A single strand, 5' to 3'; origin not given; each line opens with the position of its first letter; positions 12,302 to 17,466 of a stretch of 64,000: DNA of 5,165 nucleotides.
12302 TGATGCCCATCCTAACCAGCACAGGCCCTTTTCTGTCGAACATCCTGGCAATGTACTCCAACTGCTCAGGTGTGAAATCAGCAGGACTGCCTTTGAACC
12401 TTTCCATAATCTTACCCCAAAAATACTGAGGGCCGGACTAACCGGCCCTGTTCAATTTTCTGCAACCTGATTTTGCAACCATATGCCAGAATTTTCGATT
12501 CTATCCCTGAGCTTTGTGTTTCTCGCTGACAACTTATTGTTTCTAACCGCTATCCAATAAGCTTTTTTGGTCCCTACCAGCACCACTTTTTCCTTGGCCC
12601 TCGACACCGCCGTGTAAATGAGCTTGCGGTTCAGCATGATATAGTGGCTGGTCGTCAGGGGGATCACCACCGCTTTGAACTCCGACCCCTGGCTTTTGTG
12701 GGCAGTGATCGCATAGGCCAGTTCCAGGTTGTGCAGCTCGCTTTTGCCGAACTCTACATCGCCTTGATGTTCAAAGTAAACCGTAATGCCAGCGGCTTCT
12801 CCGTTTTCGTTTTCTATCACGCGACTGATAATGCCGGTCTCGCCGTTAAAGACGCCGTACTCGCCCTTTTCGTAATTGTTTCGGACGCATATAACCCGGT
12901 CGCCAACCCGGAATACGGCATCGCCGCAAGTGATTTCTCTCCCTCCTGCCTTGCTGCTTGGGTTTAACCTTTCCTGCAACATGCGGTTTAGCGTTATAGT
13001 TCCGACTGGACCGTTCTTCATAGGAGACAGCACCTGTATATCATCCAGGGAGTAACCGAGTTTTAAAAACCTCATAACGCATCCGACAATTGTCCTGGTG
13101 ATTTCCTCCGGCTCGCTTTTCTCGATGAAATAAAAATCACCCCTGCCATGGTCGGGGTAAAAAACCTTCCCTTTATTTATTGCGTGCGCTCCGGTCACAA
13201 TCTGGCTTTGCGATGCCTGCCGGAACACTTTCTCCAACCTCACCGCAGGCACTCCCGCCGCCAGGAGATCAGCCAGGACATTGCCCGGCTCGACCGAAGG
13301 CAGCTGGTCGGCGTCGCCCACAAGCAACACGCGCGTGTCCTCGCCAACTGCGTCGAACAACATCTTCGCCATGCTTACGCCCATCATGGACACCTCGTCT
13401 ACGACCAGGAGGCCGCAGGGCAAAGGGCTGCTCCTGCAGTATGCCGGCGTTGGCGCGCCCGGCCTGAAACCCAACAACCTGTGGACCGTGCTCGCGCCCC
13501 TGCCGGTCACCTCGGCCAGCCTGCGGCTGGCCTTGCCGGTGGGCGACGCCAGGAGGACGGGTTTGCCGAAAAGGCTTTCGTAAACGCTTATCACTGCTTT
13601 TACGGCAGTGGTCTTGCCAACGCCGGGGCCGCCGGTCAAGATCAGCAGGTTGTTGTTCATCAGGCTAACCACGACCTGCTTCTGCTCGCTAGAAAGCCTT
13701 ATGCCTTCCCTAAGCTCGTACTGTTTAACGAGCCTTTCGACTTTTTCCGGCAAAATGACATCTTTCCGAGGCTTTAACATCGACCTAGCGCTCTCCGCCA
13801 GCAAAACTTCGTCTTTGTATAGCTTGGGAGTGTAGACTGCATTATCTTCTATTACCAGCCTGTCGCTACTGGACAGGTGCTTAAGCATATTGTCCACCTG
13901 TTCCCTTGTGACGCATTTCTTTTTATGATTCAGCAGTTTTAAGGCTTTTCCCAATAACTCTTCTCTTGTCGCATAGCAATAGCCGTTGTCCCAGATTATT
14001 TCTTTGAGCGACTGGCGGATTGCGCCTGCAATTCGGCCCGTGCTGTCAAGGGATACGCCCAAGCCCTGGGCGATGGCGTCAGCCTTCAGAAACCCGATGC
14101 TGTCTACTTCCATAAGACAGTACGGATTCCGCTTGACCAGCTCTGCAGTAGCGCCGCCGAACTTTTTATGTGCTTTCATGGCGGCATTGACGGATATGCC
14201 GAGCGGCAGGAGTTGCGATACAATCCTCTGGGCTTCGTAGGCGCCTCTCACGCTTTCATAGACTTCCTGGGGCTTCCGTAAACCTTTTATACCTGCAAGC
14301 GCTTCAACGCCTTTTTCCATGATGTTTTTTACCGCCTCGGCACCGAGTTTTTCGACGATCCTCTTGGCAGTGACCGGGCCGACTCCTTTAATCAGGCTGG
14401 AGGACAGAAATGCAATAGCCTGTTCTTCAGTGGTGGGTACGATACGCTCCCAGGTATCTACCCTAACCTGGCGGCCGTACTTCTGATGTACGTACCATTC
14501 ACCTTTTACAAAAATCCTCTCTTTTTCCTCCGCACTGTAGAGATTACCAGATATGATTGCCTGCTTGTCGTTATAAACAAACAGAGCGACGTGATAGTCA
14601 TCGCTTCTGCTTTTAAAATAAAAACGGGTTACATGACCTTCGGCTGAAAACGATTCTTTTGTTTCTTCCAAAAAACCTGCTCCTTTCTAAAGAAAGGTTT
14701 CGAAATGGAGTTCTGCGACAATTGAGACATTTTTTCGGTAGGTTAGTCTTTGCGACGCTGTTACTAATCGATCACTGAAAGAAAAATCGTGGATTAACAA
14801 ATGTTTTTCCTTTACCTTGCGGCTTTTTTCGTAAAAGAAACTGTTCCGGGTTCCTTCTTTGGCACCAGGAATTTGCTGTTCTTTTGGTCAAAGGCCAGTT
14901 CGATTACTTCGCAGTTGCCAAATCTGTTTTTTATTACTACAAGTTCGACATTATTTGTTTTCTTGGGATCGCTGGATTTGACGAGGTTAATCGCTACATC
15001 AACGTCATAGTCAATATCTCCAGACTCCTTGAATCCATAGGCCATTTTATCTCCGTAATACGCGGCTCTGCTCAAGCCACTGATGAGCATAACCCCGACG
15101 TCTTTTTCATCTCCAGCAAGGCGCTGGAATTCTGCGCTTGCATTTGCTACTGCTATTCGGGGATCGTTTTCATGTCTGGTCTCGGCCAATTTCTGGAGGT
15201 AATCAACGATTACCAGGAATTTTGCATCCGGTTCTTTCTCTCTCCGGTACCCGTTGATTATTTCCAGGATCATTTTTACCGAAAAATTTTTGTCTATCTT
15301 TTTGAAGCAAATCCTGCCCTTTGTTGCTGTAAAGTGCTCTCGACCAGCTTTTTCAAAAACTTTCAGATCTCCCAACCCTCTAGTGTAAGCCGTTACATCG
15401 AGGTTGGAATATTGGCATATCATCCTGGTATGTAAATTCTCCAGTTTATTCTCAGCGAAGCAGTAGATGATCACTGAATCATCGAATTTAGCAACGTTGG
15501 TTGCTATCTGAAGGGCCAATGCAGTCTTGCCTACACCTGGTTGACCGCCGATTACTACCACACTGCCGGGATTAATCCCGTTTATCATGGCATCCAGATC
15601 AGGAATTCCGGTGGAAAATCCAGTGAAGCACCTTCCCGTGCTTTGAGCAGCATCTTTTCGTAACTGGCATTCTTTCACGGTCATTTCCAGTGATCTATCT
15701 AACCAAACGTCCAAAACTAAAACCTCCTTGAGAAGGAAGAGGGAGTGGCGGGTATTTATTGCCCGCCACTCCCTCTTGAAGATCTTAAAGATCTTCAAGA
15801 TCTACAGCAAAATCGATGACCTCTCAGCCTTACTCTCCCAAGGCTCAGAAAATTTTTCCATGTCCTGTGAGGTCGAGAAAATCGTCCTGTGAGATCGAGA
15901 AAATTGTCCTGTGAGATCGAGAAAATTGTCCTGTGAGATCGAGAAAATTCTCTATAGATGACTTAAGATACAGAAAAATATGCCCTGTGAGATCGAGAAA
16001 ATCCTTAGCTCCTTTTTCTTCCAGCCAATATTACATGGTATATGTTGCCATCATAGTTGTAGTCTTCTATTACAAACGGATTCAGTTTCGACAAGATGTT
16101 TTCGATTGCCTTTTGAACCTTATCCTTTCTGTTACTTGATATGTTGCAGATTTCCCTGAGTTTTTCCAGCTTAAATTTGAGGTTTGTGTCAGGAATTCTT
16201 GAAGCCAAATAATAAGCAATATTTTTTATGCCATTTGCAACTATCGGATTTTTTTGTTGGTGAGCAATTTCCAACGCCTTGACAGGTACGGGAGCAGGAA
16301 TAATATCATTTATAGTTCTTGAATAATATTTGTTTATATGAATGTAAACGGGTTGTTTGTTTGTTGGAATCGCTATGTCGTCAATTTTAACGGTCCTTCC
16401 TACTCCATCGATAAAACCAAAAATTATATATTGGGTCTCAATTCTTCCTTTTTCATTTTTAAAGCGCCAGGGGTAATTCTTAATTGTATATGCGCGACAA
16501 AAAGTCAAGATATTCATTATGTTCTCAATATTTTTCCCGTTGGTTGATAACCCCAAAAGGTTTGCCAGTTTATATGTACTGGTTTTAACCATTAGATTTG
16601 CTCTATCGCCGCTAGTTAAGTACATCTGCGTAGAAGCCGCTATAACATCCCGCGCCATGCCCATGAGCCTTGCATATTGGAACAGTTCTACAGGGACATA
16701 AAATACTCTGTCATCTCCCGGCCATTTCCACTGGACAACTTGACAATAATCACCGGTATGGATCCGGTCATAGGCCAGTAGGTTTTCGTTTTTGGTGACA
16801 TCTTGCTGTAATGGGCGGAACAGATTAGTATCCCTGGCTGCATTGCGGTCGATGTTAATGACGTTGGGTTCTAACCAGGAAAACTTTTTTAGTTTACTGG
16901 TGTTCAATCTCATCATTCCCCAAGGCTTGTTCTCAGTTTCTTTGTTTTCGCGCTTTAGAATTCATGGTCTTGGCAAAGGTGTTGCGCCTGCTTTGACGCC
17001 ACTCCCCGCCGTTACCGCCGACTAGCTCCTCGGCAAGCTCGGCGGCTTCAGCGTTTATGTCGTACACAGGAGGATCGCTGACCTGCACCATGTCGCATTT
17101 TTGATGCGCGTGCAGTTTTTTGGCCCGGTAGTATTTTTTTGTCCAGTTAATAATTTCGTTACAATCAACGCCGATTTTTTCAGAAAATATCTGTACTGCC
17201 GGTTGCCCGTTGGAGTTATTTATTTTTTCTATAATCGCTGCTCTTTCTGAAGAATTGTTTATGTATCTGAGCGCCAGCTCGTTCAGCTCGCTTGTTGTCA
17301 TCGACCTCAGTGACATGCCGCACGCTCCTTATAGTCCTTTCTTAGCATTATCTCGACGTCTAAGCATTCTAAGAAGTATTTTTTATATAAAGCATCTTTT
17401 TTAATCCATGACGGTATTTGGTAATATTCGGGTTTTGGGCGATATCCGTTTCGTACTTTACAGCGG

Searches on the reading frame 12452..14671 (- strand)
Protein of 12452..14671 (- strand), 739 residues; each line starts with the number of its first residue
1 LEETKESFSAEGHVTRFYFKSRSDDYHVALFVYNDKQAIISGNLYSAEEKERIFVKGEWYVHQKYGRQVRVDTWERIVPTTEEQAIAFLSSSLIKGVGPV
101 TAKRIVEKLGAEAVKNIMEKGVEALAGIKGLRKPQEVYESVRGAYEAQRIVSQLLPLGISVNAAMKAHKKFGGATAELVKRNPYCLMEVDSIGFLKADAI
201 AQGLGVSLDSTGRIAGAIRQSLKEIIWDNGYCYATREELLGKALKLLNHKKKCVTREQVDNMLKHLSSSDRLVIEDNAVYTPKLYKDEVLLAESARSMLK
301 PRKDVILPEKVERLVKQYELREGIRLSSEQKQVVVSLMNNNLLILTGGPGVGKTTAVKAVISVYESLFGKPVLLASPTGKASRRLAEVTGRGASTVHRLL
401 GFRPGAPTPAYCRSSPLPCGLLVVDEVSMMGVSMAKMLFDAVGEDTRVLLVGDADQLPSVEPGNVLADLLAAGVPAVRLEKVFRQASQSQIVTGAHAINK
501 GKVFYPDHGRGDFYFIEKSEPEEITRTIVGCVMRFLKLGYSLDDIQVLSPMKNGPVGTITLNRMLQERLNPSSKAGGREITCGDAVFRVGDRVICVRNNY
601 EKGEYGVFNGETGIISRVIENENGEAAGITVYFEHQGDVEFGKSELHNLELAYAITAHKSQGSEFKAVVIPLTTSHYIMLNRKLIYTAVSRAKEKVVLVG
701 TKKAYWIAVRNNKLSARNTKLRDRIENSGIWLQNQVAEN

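Call 7: search_protein_families(library=pfam, proteins=[window:12452-14671:-], max_evalue=0.001)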
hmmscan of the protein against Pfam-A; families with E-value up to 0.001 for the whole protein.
window:12452-14671:- (739 aa): 11 families
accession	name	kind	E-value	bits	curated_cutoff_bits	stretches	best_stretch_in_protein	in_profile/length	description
PF13604.12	AAA_30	-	3.1e-39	135.1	27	1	326-503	2-173/191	AAA domain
PF13245.12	AAA_19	-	1e-34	120.1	25.1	1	330-460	1-132/134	AAA domain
PF14490.11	HHH_RecD2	-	1.4e-21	76.7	27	1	146-233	4-92/92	ATP-dependent RecD2 DNA helicase HHH domain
PF13538.12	UvrD_C_2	-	9.9e-19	67.4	27.4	1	651-699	1-52/52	UvrD-like helicase C-terminal domain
PF18335.7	SH3_13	-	4.7e-18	65.2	41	1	561-633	1-65/65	ATP-dependent RecD-like DNA helicase SH3 domain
PF23139.1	OB_YrrC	-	4.8e-13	49.3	27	1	10-79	4-76/76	ATP-dependent DNA helicase YrrC, OB-fold domain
PF01443.25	Viral_helicase1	-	3.7e-08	33.9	21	1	645-699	178-227/228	Viral superfamily 1 RNA helicase core domain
PF14520.12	HHH_5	-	3e-07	31.3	27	1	94-131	7-43/57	Helix-hairpin-helix domain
PF13086.12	AAA_11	-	4.6e-05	23.8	27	0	326-382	2-65/257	AAA domain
PF02562.22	PhoH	-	9.1e-05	22.5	27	0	327-390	6-70/205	PhoH-like protein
PF20720.3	nSTAND3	-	0.00032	20.9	27.2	0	331-363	8-40/155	Novel STAND NTPase 3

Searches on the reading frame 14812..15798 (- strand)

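Call 7: search_protein_families(library=pfam, proteins=[window:14812-15798:-], max_evalue=0.001)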
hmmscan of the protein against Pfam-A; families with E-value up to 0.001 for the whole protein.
window:14812-15798:- (328 aa): 6 families
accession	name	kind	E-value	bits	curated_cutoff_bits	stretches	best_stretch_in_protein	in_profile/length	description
PF03796.21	DnaB_C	-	1.2e-34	120.4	27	1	60-310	1-253/255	DnaB-like helicase C terminal domain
PF06745.19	ATPase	-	5.7e-10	39.4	26.6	1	62-224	2-151/231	KaiC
PF13481.12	AAA_25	-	5.9e-07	29.7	27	1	62-239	16-187/195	AAA domain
PF01637.24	ATPase_2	-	5e-05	23.7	33.2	1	76-207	18-125/225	ATPase domain predominantly from Archaea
PF20720.3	nSTAND3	-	0.00012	22.3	27.2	1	78-113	17-51/155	Novel STAND NTPase 3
PF13245.12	AAA_19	-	0.00091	19.9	25.1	0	76-204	9-102/134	AAA domain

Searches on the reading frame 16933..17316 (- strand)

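Call 7: search_protein_families(library=pfam, proteins=[window:16933-17316:-], max_evalue=0.001)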
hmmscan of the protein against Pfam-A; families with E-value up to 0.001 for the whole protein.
window:16933-17316:- (127 aa): 1 family
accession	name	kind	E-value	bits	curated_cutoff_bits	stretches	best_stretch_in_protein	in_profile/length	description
PF10217.14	DUF2039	-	0.00071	20.2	27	1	40-76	23-59/89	Uncharacterized conserved protein (DUF2039)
